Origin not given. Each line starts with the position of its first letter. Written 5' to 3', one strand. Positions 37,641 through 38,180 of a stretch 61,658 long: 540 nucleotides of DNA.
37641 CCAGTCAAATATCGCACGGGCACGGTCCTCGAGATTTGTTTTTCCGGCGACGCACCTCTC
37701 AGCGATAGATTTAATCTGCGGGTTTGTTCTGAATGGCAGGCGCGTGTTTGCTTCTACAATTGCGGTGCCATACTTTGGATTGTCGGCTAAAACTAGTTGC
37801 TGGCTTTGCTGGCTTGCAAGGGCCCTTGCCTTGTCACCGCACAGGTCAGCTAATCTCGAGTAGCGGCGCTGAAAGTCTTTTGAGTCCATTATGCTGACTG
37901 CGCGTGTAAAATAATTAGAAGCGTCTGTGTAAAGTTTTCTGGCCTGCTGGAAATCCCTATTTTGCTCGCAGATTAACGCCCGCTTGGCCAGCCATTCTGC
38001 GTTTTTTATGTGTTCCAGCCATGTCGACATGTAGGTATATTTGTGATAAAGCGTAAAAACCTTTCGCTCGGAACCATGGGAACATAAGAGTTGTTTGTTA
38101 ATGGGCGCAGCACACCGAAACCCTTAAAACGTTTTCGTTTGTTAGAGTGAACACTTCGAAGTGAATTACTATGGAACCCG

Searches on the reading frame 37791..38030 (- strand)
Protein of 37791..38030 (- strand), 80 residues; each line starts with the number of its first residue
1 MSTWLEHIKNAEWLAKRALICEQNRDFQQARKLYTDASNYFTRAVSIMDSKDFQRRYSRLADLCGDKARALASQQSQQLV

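Call 96: search_solved_structures(query=window:37791-38030:-, max_evalue=10, show_alignments=3)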
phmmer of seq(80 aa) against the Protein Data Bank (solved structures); distinct sequences matched with E-value up to 10: 6.
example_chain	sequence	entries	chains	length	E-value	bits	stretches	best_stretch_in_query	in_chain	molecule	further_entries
2wsc_F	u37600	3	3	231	0.35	14.7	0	3-35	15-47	PHOTOSYSTEM I REACTION CENTER SUBUNIT III, CHLOROPLASTIC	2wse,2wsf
4r89_A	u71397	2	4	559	0.51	14.2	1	3-49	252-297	Uncharacterized protein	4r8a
5y7g_A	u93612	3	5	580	0.6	14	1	3-49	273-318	Fanconi-associated nuclease 1 homolog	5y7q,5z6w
6epc_R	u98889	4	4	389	0.87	13.4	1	17-54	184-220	Proteasome (Prosome, macropain) 26S subunit, non-ATPase, 6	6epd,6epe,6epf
5vfp_Y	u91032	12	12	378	0.91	13.4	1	17-54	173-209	26S proteasome non-ATPase regulatory subunit 6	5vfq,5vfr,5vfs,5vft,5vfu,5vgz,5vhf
12bm_Y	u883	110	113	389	0.96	13.3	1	17-54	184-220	26S proteasome non-ATPase regulatory subunit 6 | RPN7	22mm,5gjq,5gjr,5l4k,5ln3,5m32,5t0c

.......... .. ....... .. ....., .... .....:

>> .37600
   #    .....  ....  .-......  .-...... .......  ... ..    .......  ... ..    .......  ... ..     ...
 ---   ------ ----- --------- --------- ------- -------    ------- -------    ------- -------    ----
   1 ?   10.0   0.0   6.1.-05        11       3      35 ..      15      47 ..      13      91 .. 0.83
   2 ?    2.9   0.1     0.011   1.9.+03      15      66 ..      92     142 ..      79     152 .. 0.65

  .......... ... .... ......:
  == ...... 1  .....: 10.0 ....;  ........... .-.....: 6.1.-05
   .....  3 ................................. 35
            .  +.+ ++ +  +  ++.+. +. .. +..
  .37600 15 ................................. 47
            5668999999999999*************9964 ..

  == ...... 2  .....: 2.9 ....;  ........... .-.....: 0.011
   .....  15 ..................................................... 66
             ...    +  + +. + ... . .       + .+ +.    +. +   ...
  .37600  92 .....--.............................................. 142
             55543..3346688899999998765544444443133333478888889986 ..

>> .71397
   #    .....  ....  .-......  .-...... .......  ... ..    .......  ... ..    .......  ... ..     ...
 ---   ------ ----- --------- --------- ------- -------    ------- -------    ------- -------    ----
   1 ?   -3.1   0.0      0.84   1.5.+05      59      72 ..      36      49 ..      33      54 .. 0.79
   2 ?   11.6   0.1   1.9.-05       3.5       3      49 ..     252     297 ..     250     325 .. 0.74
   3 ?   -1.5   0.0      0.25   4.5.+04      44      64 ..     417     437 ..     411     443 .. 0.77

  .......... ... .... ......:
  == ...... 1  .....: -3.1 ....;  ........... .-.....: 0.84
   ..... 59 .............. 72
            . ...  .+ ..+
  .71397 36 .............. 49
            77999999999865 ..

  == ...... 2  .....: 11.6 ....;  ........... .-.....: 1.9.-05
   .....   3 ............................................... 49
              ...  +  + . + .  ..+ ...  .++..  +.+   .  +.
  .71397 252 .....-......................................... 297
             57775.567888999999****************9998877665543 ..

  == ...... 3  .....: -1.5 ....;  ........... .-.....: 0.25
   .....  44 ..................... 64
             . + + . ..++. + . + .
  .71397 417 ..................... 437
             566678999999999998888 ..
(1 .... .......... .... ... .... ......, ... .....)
